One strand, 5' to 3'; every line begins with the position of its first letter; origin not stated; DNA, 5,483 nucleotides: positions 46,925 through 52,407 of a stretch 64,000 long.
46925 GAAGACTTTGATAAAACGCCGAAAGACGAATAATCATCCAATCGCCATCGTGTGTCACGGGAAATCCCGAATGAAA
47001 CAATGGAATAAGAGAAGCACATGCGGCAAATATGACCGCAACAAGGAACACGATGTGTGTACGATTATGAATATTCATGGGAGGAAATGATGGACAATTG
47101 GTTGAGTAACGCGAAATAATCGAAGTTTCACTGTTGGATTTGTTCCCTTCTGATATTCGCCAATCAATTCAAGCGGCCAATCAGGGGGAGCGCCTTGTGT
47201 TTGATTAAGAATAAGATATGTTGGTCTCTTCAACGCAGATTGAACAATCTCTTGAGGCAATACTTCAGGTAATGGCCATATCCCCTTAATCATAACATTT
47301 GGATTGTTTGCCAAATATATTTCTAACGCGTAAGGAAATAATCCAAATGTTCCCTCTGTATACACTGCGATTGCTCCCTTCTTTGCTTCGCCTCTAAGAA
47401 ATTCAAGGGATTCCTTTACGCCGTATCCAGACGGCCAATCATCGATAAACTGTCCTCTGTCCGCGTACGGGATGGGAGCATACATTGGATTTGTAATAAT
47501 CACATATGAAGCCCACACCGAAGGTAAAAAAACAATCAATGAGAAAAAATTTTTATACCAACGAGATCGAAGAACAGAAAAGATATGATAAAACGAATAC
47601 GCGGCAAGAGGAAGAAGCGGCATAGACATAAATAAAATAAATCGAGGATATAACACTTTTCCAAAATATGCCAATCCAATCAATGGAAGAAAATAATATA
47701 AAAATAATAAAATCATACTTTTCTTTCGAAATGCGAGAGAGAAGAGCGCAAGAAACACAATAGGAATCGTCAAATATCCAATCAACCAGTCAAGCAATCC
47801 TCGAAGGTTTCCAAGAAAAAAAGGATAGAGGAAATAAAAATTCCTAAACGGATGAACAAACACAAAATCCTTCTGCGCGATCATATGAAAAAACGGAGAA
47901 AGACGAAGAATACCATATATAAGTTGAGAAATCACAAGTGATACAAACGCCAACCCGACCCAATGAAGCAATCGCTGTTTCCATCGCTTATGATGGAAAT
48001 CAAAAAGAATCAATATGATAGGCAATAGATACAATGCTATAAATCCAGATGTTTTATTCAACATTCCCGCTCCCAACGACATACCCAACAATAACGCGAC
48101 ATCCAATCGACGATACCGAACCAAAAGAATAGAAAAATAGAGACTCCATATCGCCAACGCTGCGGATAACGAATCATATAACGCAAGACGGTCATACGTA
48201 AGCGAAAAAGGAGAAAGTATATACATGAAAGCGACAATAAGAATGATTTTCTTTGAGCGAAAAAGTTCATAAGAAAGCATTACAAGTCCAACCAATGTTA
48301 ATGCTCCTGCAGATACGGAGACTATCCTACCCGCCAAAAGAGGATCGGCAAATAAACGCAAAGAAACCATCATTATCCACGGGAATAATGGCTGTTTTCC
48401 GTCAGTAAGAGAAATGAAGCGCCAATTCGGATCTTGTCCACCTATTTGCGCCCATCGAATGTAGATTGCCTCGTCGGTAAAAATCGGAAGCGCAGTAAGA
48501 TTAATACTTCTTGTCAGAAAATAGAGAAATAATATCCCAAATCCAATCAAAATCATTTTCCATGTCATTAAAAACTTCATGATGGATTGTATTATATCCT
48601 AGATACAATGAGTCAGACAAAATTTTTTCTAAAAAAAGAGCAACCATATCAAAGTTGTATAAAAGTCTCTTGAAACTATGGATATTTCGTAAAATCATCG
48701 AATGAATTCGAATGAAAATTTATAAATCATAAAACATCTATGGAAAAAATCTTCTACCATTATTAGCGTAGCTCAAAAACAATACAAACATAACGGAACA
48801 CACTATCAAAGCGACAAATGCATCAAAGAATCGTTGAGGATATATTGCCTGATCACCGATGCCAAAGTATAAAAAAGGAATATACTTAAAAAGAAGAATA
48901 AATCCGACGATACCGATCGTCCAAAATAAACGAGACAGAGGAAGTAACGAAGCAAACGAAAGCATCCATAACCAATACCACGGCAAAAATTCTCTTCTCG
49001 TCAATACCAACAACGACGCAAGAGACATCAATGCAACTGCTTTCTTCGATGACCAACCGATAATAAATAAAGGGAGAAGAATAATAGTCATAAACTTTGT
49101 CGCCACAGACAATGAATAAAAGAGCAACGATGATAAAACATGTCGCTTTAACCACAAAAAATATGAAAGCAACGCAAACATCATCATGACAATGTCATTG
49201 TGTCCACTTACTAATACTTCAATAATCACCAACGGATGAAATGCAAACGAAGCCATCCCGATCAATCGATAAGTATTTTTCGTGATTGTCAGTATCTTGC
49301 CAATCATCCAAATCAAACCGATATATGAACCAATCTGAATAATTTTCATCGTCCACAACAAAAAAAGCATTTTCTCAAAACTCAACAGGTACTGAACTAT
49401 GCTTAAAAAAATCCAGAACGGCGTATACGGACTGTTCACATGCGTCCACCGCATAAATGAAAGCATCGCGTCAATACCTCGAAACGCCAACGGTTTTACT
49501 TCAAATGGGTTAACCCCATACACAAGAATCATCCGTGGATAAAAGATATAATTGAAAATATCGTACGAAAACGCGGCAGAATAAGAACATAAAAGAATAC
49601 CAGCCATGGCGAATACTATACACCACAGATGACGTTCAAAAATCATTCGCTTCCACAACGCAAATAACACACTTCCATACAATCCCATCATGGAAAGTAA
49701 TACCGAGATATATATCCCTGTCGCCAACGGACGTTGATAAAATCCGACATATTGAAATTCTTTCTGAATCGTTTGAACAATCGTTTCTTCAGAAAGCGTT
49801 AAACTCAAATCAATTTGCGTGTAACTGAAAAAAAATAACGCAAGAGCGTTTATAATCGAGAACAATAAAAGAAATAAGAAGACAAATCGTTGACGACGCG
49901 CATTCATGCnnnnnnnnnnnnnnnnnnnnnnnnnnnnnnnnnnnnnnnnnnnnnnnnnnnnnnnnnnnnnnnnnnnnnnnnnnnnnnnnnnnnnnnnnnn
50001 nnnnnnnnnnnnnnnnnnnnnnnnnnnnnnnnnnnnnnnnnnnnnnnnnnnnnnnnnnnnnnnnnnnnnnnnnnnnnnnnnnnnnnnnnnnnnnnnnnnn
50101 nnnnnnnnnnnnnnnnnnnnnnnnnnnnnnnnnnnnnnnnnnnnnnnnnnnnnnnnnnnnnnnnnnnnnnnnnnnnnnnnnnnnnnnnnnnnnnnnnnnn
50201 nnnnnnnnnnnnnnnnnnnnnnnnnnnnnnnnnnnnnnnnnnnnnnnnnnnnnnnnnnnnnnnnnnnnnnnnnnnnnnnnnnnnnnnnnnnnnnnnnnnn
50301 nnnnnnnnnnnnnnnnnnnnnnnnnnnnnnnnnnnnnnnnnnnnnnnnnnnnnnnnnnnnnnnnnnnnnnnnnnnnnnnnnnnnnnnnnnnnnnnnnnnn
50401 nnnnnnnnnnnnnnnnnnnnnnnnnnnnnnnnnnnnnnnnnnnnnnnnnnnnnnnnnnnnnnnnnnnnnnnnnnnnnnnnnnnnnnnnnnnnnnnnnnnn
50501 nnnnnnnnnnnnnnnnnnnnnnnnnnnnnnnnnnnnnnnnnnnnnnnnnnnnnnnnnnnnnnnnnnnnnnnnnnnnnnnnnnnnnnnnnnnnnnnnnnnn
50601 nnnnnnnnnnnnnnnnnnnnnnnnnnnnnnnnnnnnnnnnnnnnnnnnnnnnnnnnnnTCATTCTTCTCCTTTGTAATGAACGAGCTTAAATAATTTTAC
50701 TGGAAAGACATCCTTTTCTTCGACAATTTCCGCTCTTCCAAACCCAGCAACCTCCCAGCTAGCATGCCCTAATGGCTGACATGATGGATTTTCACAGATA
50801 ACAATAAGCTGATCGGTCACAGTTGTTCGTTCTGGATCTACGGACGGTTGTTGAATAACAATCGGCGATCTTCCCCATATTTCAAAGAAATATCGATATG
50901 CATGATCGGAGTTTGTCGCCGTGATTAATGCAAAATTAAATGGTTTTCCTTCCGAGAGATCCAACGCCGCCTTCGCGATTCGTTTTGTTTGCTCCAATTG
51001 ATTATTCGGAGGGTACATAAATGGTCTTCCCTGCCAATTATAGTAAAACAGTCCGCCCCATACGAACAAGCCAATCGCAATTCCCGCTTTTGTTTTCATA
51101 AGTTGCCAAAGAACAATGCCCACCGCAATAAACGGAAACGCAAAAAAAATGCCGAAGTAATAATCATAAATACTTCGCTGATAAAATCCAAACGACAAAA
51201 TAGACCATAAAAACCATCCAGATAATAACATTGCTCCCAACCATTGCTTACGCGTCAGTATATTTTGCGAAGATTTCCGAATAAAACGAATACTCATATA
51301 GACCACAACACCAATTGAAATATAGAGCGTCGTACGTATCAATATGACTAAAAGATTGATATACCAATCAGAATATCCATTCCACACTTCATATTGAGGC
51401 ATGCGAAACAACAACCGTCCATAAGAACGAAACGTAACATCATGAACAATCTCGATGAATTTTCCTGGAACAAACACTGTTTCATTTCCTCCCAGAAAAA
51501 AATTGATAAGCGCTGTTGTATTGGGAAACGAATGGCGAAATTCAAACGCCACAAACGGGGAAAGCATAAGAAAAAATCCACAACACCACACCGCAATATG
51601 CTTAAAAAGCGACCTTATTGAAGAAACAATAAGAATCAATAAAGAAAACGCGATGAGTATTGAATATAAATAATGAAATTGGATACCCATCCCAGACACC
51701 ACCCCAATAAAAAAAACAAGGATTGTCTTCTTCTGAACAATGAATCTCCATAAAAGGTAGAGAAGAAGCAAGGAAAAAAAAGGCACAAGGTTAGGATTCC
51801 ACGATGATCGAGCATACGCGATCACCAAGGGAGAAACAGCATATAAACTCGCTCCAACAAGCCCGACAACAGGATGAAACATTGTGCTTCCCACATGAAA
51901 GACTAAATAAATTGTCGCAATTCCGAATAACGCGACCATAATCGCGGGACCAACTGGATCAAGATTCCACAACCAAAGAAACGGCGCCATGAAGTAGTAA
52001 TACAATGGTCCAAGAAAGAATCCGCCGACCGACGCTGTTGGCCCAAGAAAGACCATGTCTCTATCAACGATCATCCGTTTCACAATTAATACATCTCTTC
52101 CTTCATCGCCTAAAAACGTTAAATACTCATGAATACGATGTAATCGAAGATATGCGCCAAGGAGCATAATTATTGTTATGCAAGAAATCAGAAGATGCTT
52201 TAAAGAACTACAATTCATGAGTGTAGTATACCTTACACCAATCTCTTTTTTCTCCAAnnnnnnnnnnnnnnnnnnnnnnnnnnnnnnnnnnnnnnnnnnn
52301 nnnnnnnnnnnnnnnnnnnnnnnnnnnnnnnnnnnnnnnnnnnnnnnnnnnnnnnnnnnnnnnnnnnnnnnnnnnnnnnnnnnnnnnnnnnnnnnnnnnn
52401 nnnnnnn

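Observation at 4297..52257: Very large array of about 22 GT-C-like polytopic membrane glycosyltransferase genes within 48 kb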

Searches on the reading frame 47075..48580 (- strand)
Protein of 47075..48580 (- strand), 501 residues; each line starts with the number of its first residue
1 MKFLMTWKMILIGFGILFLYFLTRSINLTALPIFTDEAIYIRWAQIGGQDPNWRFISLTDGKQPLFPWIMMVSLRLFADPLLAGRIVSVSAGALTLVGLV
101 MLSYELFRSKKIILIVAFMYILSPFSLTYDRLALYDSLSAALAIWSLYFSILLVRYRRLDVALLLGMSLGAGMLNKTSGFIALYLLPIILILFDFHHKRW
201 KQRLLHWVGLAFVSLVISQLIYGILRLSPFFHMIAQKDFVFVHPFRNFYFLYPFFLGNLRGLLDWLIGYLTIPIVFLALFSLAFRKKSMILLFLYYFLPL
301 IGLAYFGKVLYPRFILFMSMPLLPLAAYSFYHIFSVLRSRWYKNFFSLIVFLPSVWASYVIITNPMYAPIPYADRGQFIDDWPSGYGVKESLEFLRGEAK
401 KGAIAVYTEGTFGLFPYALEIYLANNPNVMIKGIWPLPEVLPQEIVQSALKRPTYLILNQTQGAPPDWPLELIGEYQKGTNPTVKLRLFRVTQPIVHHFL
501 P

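Call 6: search_protein_families(library=pfam, max_evalue=0.01, proteins=[window:47075-48580:-])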
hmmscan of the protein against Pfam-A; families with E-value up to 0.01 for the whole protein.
window:47075-48580:- (501 aa): 2 families
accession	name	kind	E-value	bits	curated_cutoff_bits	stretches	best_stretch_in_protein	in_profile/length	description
PF13231.12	PMT_2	-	4.7e-12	46.9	26.1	1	64-221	4-159/160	Dolichyl-phosphate-mannose-protein mannosyltransferase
PF02366.24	PMT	-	1.2e-06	28.8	22.7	1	61-223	61-234/245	Dolichyl-phosphate-mannose-protein mannosyltransferase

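Call 72: search_solved_structures(query=window:47075-48580:-, max_evalue=1)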
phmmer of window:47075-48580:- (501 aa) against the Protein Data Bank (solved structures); distinct sequences matched with E-value up to 1: 1.
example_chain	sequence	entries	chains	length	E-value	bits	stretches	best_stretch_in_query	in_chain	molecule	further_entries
3pg0_A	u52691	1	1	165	0.65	11.8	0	35-65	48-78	ThreeFoil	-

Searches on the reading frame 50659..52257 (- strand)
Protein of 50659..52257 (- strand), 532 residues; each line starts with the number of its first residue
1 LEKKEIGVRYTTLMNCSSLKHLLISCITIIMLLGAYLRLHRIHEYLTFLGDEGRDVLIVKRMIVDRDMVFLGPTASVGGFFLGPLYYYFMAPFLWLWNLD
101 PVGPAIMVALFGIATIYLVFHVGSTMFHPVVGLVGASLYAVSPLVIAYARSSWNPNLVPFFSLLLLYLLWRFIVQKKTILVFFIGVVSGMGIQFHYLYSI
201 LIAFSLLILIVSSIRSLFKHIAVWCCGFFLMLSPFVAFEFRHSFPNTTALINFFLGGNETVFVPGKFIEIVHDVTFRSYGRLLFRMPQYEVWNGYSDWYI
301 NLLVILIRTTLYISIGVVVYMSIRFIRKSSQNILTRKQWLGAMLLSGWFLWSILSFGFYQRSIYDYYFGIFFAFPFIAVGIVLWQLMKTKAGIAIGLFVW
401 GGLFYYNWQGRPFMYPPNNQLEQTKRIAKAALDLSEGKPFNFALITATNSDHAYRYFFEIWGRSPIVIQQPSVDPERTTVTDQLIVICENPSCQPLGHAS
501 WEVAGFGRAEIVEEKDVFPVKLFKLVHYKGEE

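Call 6: search_protein_families(library=pfam, max_evalue=0.01, proteins=[window:50659-52257:-])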
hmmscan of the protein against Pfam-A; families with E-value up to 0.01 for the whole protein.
window:50659-52257:- (532 aa): 1 family
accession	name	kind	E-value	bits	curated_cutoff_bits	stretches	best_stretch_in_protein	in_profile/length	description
PF13231.12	PMT_2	-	3.7e-08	34.2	26.1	1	84-235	4-154/160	Dolichyl-phosphate-mannose-protein mannosyltransferase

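Call 73: search_solved_structures(query=window:50659-52257:-, max_evalue=1)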
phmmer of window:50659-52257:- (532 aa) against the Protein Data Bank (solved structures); distinct sequences matched with E-value up to 1: 2.
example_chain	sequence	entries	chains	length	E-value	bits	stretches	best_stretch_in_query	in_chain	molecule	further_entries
4fog_A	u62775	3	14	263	0.71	11.7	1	354-402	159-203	Thymidylate synthase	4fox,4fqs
3qj7_A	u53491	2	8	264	0.71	11.7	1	354-402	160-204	Thymidylate synthase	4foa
